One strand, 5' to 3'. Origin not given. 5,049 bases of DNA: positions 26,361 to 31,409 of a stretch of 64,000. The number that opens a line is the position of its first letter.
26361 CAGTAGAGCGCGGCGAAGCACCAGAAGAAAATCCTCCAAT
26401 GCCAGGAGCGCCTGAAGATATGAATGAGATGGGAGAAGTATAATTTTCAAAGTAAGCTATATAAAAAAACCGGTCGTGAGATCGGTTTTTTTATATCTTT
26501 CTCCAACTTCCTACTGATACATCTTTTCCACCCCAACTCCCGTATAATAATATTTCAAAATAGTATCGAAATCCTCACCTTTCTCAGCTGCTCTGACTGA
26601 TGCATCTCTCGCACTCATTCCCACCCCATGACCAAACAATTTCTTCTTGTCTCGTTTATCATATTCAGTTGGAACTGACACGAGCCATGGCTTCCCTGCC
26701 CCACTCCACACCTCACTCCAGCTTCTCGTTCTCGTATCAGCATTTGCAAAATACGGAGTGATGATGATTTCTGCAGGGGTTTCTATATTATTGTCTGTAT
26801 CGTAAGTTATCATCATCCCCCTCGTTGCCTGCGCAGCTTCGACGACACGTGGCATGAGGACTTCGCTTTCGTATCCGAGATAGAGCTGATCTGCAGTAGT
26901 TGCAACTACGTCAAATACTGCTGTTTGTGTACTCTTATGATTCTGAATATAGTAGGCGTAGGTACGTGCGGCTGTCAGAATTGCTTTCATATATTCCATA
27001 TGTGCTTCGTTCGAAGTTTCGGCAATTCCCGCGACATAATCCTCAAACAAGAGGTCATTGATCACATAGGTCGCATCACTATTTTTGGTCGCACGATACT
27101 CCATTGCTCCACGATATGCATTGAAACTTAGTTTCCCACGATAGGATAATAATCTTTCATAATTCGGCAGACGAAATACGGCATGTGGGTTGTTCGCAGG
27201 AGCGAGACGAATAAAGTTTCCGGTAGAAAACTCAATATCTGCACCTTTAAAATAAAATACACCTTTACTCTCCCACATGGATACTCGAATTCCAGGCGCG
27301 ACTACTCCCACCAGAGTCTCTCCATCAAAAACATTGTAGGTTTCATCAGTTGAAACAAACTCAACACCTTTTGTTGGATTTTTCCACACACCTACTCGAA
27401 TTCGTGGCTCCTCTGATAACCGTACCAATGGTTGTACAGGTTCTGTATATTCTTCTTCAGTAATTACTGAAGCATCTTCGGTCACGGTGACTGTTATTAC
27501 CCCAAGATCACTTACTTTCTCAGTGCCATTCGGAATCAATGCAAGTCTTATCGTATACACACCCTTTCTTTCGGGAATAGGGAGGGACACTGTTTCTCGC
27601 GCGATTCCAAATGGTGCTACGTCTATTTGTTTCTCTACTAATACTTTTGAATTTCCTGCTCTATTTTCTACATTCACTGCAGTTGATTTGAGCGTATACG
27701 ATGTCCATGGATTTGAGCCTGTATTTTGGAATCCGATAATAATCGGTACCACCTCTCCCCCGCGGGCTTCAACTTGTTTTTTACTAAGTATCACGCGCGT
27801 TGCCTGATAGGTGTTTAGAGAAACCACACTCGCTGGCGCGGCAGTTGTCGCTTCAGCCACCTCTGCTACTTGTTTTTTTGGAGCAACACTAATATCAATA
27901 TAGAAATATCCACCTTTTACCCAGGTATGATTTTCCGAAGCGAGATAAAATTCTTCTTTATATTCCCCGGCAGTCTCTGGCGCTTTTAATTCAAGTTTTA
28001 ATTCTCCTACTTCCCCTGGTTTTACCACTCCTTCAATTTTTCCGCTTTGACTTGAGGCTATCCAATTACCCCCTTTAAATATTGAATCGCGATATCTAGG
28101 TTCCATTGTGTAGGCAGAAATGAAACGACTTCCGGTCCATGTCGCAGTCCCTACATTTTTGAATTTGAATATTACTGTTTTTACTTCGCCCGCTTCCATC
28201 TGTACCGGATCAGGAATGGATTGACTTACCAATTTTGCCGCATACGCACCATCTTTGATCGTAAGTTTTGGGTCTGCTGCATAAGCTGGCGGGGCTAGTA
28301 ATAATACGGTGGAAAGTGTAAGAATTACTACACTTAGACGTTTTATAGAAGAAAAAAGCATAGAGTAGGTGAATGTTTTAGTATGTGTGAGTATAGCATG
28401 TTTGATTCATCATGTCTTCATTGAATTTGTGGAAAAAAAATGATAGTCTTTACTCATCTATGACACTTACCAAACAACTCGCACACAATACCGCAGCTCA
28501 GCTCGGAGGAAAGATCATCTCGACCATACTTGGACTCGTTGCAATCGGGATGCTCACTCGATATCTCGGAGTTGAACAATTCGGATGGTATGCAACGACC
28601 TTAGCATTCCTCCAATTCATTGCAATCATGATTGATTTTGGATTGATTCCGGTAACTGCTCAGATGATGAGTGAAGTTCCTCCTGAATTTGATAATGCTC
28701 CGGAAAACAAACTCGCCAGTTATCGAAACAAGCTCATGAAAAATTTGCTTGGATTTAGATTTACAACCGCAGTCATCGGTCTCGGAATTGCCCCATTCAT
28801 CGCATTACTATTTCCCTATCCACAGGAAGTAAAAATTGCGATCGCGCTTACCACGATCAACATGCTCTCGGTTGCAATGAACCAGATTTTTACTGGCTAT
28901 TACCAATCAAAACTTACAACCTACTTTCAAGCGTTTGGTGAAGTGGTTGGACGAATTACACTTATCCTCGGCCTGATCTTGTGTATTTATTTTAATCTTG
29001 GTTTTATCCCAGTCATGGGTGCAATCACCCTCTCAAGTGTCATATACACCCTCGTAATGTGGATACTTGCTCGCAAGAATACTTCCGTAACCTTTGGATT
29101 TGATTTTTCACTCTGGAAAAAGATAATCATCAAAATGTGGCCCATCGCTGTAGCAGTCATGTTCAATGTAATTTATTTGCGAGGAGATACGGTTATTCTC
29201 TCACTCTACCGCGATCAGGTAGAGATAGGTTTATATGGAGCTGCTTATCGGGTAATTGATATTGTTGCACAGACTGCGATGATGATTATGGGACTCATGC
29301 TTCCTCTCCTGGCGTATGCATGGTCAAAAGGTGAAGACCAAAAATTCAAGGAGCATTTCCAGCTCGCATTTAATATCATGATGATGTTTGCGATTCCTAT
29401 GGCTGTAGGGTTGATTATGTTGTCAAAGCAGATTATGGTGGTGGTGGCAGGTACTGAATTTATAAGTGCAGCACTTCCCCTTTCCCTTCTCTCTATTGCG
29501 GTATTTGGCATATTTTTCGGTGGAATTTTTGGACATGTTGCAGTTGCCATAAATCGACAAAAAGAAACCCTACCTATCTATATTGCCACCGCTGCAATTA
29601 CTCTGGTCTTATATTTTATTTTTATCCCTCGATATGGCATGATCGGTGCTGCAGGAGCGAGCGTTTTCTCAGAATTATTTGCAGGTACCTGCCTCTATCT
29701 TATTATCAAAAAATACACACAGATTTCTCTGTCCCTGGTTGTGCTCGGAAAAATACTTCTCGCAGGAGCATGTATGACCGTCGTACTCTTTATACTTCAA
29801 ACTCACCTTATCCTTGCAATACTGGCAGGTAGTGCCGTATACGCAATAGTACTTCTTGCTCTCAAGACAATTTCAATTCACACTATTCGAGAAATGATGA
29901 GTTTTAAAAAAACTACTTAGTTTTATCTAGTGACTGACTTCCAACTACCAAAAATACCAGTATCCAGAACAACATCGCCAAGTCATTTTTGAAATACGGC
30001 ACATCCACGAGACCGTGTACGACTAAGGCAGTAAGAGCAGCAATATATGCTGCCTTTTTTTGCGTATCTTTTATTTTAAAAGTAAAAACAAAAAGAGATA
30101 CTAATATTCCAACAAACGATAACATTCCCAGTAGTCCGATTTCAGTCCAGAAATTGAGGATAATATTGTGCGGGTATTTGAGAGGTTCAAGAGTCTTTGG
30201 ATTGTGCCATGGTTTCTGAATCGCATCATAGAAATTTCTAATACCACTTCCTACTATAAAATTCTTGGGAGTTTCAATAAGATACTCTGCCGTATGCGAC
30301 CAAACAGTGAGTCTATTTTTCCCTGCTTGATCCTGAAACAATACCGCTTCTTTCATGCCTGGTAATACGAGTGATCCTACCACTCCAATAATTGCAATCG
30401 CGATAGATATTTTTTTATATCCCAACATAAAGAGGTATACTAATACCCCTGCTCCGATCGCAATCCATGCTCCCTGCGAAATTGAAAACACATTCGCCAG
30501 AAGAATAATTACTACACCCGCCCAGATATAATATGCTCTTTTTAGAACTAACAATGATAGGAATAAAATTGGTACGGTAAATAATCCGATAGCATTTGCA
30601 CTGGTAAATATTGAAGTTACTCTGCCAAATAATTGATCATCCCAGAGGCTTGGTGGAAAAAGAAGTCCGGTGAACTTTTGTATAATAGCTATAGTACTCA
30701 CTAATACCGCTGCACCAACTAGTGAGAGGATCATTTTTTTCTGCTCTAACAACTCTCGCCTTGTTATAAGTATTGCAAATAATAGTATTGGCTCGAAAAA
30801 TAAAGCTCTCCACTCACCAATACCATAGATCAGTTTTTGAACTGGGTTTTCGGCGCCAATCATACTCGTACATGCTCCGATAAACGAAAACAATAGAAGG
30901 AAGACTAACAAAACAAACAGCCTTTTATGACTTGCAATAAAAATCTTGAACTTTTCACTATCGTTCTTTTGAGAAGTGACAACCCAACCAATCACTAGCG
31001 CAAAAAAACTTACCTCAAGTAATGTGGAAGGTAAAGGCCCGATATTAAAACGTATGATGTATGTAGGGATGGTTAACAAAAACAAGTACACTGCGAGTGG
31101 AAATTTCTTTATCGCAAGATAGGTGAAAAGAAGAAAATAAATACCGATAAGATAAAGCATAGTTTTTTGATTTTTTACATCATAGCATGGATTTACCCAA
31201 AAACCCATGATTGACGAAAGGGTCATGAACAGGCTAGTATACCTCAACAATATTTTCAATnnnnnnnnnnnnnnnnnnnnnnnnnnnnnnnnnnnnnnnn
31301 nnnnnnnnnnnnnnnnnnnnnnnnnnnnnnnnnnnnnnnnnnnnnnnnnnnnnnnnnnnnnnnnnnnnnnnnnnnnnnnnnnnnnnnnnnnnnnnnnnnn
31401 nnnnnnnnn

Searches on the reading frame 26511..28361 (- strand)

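Call 76: search_protein_families(library=pfam, proteins=[window:26511-28361:-])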
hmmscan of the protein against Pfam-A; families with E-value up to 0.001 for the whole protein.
window:26511-28361:- (616 aa): 2 families
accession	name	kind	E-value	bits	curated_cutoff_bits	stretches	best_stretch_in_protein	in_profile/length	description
PF08486.15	SpoIID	-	7.8e-13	49.3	23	1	429-520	3-97/97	Stage II sporulation protein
PF16158.11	N_BRCA1_IG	-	1.4e-10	42.1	28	1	49-159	2-108/108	Ig-like domain from next to BRCA1 gene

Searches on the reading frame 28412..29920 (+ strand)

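Call 76: search_protein_families(library=pfam, proteins=[window:28412-29920:+])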
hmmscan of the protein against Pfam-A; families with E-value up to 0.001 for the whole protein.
window:28412-29920:+ (502 aa): 3 families
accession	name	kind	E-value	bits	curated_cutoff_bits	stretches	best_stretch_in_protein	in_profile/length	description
PF01943.22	Polysacc_synt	-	5.3e-18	65.9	28.2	1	24-301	2-271/274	Polysaccharide biosynthesis protein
PF13440.11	Polysacc_synt_3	-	1.6e-15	57.5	23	1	48-353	2-291/293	Polysaccharide biosynthesis protein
PF03023.19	MurJ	-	4.9e-05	22.6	27.4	1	99-462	50-432/451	Lipid II flippase MurJ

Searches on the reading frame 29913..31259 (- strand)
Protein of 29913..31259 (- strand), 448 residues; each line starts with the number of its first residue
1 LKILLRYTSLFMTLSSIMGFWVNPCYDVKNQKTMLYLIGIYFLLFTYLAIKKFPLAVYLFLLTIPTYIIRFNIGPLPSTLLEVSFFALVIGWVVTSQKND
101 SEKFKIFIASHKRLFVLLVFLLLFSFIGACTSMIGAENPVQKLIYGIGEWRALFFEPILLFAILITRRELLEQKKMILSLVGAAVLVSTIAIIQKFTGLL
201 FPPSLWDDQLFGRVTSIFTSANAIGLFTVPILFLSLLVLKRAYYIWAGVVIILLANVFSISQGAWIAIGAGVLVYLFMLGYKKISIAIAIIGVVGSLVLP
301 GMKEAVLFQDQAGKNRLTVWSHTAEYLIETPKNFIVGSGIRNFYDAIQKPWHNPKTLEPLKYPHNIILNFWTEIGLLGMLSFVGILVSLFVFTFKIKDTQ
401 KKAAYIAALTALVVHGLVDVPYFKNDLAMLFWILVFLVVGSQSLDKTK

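Call 76: search_protein_families(library=pfam, proteins=[window:29913-31259:-])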
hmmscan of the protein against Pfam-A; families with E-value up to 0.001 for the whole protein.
window:29913-31259:- (448 aa): 1 family
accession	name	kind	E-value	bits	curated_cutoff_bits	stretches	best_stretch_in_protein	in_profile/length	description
PF04932.20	Wzy_C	-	4.6e-13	49.6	31.7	1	248-383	2-149/149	O-Antigen ligase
